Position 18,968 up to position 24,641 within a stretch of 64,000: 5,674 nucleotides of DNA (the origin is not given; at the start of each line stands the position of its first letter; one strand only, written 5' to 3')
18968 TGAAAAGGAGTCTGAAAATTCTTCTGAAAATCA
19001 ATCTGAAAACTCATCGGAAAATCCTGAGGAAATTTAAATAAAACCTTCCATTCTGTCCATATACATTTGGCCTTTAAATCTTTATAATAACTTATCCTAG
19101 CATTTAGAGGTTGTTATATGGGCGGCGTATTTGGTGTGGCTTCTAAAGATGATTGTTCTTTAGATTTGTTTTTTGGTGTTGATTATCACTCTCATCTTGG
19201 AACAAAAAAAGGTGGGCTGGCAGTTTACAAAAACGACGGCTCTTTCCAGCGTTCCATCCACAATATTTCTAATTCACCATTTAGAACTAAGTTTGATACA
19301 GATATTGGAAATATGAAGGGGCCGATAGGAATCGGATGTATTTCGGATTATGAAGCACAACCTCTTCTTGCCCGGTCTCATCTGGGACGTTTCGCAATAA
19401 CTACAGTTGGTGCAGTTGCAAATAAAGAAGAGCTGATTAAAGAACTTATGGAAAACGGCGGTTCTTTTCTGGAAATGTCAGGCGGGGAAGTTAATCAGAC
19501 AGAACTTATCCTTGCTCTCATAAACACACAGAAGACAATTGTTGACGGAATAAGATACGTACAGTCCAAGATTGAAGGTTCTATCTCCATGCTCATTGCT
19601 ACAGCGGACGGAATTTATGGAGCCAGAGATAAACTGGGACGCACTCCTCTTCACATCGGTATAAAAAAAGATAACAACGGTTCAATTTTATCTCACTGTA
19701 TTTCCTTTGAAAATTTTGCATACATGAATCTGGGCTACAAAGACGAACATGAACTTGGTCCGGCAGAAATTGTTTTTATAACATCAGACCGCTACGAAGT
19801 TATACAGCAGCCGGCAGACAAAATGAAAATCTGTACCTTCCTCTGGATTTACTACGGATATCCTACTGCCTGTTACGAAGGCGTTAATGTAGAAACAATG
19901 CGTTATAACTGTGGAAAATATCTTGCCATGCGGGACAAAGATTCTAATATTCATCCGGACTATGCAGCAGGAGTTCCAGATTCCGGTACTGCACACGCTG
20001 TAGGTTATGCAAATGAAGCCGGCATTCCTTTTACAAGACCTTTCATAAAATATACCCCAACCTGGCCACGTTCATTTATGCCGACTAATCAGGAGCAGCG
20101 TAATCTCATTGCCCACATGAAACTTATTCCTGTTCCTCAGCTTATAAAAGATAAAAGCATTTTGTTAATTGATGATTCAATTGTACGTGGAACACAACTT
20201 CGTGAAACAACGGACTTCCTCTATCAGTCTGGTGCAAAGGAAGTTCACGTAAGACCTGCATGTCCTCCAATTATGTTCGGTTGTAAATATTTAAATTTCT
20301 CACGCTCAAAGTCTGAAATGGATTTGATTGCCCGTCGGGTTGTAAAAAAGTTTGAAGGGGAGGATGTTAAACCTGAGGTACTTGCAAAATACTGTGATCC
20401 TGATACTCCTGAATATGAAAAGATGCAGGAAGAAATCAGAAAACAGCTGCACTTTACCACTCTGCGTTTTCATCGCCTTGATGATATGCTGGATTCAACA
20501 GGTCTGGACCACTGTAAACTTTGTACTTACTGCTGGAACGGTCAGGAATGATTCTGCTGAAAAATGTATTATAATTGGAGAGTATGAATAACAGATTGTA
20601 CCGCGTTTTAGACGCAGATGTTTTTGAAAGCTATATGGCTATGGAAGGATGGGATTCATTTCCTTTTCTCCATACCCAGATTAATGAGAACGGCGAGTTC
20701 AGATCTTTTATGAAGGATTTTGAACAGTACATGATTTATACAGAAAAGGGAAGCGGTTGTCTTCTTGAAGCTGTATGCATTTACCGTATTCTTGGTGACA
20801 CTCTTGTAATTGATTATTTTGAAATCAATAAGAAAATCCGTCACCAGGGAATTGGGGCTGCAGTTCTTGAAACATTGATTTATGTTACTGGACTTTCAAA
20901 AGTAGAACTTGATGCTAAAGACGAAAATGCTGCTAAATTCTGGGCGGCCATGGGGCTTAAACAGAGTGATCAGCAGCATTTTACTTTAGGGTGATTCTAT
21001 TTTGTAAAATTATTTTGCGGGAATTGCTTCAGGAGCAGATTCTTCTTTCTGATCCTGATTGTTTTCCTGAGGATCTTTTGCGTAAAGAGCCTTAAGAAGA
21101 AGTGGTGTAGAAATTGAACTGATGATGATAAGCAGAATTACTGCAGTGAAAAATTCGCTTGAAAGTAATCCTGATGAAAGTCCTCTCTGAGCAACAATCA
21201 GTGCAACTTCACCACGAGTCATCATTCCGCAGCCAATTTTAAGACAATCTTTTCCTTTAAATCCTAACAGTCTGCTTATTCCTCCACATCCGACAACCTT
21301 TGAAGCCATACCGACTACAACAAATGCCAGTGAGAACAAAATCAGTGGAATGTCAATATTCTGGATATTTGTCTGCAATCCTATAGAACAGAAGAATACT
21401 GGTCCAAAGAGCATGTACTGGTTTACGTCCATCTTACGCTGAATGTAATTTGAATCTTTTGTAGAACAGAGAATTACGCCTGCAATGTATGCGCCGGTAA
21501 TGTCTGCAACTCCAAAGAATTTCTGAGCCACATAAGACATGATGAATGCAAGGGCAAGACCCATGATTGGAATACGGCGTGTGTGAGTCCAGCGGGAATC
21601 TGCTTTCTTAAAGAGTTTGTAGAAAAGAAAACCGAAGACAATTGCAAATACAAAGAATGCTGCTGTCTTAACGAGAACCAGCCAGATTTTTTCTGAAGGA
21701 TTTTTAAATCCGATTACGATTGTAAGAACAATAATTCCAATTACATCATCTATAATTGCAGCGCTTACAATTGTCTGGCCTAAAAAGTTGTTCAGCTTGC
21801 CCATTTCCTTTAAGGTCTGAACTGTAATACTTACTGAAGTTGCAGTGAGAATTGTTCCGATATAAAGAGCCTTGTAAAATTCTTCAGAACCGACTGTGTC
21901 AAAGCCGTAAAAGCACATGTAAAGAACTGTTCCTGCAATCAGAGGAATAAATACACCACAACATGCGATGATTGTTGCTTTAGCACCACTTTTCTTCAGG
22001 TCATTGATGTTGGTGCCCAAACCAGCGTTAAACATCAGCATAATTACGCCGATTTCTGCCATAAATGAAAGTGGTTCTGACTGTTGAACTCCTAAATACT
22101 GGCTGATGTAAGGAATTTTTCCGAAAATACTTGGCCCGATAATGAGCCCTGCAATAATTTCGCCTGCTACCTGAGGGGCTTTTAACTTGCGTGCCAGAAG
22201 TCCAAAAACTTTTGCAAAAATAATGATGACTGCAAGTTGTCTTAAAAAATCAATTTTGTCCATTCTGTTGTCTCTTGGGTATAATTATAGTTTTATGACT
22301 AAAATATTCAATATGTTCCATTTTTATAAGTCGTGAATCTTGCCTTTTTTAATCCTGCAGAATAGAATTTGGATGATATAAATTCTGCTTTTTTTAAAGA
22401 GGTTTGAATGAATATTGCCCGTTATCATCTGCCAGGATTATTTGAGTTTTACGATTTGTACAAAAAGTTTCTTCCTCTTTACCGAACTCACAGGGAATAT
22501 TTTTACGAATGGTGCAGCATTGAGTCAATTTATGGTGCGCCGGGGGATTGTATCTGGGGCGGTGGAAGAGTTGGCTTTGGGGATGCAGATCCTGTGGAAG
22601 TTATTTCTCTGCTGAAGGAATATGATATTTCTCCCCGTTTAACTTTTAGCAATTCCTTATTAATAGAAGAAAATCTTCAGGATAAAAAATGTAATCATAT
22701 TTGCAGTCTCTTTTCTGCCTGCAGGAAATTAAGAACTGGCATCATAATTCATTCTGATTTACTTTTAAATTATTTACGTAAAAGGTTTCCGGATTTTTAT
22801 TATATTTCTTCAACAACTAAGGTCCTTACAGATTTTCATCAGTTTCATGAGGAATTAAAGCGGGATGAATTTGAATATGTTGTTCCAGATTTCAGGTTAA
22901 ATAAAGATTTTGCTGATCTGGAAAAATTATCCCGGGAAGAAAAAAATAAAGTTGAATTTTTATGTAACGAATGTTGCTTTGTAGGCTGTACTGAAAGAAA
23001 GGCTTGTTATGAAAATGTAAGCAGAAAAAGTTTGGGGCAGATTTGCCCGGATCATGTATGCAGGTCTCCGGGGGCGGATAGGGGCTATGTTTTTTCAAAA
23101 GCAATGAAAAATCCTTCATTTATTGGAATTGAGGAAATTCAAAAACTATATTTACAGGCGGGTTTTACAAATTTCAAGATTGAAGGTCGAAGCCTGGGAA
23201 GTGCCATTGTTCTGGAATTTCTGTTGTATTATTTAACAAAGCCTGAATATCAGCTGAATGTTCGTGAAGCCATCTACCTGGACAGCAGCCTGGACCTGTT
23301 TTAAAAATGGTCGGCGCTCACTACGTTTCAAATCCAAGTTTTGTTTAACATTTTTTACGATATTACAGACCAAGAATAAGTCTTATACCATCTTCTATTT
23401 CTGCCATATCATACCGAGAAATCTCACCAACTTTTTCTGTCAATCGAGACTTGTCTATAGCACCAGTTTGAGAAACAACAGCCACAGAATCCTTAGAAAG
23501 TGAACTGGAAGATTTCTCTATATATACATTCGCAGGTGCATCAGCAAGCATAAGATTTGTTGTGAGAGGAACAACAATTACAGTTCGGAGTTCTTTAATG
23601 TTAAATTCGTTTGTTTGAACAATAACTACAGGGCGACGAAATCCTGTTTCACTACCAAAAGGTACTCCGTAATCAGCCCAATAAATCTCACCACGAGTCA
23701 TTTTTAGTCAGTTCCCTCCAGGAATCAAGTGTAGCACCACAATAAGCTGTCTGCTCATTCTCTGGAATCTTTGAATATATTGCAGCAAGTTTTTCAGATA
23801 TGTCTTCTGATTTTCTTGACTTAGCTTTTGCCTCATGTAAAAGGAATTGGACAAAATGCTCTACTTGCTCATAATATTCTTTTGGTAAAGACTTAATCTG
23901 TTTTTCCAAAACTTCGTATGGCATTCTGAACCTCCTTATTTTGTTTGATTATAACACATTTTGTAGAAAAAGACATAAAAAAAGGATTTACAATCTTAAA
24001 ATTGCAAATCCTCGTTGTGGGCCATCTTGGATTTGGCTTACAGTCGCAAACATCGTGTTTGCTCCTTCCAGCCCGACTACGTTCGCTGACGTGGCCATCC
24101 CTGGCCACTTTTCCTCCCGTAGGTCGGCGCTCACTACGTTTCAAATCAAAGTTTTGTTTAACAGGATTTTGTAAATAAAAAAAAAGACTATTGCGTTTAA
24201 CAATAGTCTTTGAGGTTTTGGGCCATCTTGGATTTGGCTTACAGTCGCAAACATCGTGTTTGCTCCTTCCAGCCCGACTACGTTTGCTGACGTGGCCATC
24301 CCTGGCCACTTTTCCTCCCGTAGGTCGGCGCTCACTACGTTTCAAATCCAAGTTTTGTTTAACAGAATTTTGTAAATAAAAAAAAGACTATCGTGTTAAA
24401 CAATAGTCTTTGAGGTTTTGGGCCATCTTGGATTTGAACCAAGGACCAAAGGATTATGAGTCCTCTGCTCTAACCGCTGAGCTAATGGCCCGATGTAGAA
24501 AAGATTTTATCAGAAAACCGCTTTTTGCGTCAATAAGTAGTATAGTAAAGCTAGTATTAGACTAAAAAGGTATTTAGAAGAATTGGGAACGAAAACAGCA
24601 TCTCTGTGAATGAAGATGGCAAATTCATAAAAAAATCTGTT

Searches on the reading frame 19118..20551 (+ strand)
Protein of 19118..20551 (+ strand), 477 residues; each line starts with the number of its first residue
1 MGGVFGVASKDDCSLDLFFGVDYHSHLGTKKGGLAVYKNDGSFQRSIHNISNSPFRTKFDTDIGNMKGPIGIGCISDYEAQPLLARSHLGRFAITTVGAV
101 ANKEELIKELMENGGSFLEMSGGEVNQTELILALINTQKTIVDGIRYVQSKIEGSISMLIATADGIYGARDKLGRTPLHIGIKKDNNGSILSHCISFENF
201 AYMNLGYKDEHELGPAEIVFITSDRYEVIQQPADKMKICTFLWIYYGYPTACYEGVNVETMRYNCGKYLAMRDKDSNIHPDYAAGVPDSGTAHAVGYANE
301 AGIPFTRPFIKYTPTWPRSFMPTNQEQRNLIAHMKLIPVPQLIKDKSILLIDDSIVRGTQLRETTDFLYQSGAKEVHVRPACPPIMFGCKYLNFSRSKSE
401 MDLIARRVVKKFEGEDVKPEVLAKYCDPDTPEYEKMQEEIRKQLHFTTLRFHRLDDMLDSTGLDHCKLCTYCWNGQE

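Call 7: search_protein_families(library=pfam, proteins=[window:19118-20551:+], max_evalue=0.01)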
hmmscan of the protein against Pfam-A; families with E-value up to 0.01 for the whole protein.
window:19118-20551:+ (477 aa): 2 families
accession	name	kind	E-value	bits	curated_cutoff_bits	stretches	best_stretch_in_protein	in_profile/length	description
PF13537.11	GATase_7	-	3.1e-10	40.6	25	1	77-185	10-109/123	Glutamine amidotransferase domain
PF00156.33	Pribosyltran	-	6.9e-05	22.7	26.3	1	264-378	14-120/158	Phosphoribosyl transferase domain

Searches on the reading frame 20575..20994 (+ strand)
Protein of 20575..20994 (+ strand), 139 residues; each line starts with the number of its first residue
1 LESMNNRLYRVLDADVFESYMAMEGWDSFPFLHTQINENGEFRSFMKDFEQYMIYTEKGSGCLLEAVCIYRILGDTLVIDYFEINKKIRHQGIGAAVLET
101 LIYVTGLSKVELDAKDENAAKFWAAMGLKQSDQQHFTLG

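Call 7: search_protein_families(library=pfam, proteins=[window:20575-20994:+], max_evalue=0.01)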
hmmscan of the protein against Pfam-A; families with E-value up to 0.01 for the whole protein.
window:20575-20994:+ (139 aa): 3 families
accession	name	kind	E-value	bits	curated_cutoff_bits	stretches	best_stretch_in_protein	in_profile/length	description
PF00583.31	Acetyltransf_1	-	0.00029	21.5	20.7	1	41-127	24-115/116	Acetyltransferase (GNAT) family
PF13673.13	Acetyltransf_10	-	0.0065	16.9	23.6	1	65-134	41-113/128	Acetyltransferase (GNAT) domain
PF13508.13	Acetyltransf_7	-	0.0096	16.7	27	0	65-127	16-81/84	Acetyltransferase (GNAT) domain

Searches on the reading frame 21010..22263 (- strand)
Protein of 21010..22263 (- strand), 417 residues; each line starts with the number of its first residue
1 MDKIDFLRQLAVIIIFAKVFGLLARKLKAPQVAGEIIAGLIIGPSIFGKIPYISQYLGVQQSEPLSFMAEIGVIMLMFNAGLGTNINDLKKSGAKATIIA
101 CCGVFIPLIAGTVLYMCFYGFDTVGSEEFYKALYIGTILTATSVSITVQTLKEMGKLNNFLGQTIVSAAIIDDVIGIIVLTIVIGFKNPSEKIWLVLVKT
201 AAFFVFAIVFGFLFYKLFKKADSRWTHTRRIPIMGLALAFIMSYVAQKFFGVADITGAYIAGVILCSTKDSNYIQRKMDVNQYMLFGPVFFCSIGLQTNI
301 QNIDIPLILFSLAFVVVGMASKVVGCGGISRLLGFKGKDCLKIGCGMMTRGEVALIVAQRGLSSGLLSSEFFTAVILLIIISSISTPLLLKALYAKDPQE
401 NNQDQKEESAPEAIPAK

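Call 7: search_protein_families(library=pfam, proteins=[window:21010-22263:-], max_evalue=0.01)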
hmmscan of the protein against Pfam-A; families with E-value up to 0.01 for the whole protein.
window:21010-22263:- (417 aa): 1 family
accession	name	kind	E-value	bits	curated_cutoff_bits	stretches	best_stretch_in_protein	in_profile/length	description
PF00999.27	Na_H_Exchanger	-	1.4e-65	222.1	26.2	1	15-391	2-370/375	Sodium/hydrogen exchanger, transmembrane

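Call 8: find_encoding_contigs(protein=window:21010-22263:-, flank=10000, max_places=10)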
Protein window:21010-22263:- (417 aa): 13 contigs read that carry it; 9 places shown.
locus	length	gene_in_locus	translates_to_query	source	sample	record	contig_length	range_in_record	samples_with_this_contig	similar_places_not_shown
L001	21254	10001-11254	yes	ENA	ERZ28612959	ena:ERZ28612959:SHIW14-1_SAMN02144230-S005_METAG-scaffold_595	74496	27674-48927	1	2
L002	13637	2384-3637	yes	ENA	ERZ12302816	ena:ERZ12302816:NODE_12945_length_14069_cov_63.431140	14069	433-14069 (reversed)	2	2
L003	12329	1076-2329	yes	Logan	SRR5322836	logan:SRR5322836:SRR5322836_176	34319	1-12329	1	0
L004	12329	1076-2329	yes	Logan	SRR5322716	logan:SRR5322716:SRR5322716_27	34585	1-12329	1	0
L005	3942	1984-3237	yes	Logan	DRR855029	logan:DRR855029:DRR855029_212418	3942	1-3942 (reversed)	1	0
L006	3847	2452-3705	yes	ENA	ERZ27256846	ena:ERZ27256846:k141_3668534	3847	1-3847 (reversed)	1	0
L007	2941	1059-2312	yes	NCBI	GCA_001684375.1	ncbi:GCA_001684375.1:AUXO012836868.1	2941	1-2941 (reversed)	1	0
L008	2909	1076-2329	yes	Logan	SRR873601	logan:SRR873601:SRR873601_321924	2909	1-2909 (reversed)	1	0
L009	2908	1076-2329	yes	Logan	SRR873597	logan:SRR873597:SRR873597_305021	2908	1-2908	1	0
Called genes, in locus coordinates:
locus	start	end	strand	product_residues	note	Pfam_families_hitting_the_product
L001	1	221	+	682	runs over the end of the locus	PF22548:AEP-TOTE, PF00176:SNF2-rel_dom (faint), PF00270:DEAD, PF04851:ResIII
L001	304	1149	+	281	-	PF00271:Helicase_C (weak), PF13091:PLDc_2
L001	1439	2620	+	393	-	PF00589:Phage_integrase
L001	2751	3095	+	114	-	PF13560:HTH_31 (weak), PF12844:HTH_19 (faint), PF01381:HTH_3 (weak)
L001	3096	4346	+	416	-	PF13657:Couple_hipA (faint), PF07804:HipA_C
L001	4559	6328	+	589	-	PF20586:DUF6788 (weak), PF25199:nSTAND_NTPase5 (faint), PF13173:AAA_14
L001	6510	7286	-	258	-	PF00165:HTH_AraC, PF12833:HTH_18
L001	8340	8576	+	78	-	-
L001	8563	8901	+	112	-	PF02452:PemK_toxin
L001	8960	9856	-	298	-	-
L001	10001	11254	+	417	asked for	PF00999:Na_H_Exchanger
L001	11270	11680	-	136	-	-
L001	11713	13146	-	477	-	PF13537:GATase_7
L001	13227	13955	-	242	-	-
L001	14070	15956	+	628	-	PF00015:MCPsignal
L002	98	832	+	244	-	-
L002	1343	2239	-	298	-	-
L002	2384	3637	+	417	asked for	PF00999:Na_H_Exchanger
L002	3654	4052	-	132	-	-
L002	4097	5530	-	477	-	PF13537:GATase_7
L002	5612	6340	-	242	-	-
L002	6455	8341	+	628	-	PF00015:MCPsignal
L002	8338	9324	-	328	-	PF00326:Peptidase_S9 (faint), PF20434:BD-FAE, PF07859:Abhydrolase_3 (weak)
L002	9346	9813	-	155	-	PF05628:Borrelia_P13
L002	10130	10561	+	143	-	-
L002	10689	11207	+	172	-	-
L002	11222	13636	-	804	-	PF04055:Radical_SAM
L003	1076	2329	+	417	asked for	PF00999:Na_H_Exchanger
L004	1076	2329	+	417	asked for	PF00999:Na_H_Exchanger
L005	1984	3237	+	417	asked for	PF00999:Na_H_Exchanger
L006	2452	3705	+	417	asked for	PF00999:Na_H_Exchanger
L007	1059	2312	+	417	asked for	PF00999:Na_H_Exchanger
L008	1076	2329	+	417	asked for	PF00999:Na_H_Exchanger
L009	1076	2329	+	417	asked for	PF00999:Na_H_Exchanger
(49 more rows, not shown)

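Call 71: search_protein_families(library=pfam, proteins=[L002:98-832:+], max_evalue=0.01)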
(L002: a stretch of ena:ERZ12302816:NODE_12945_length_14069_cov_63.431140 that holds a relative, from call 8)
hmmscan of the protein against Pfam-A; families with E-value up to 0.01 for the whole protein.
L002:98-832:+ (244 aa): 0 families

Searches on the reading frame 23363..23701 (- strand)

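Call 7: search_protein_families(library=pfam, proteins=[window:23363-23701:-], max_evalue=0.01)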
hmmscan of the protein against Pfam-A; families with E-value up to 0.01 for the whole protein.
window:23363-23701:- (112 aa): 1 family
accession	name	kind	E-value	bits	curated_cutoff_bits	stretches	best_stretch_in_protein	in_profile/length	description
PF02452.23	PemK_toxin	-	9.7e-28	97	23.1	1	3-110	2-109/109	PemK-like, MazF-like toxin of type II toxin-antitoxin system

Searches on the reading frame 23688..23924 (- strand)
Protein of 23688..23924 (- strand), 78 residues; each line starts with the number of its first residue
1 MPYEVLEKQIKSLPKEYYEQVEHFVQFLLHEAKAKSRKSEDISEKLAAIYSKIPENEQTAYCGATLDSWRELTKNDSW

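Call 7: search_protein_families(library=pfam, proteins=[window:23688-23924:-], max_evalue=0.01)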
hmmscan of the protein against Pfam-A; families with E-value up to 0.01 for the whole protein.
window:23688-23924:- (78 aa): 1 family
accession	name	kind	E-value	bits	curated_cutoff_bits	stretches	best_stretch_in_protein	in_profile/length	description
PF10047.15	DUF2281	-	0.0096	16.9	26.5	0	6-39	2-35/64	Protein of unknown function (DUF2281)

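Call 91: search_protein_families(library=pfam, proteins=[window:23688-23924:-], max_evalue=0.01)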
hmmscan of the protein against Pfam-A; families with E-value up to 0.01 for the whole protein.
window:23688-23924:- (78 aa): 1 family
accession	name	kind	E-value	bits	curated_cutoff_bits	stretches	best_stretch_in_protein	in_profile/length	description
PF10047.15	DUF2281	-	0.0096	16.9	26.5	0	6-39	2-35/64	Protein of unknown function (DUF2281)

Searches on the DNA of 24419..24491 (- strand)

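Call 98: search_dna_similar(query=window:24419-24491:-, collection=ecoli_genomes, mode=distant, max_evalue=0.01, max_rows=5)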
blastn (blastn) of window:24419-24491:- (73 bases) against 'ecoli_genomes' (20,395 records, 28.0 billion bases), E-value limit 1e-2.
Records with a match: 6054; places in all: 17146; records where one place covers at least 80% of the query: 6051.
Genomes with a match: 5426 of 5426; with a place that covers at least 80% of the query: 5425. Places per genome that has any: lowest 1, median 2, highest 12. On chromosomes: 16118 places; on plasmids: 1028.
Best place of each record, by identity: 80-90% 5519; 60-80% 535.
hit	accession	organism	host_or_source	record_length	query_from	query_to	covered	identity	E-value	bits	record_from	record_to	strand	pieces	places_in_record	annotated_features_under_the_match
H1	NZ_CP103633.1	Escherichia coli strain 2900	Homo sapiens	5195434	1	73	100%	84.9%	2e-13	83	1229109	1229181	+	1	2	tRNA-Ile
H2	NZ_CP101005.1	Escherichia coli strain ET82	sediment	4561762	1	73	100%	84.9%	2e-13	83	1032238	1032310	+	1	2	tRNA-Ile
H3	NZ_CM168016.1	Escherichia coli strain PEC199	Sus scrofa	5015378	1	73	100%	84.9%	2e-13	83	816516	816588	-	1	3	tRNA-Ile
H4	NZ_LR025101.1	Escherichia coli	-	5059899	1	73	100%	84.9%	2e-13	83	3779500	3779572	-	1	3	tRNA-Ile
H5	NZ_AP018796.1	Escherichia coli strain E2855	Bos taurus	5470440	1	73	100%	83.6%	2e-12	79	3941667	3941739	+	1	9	tRNA-Ile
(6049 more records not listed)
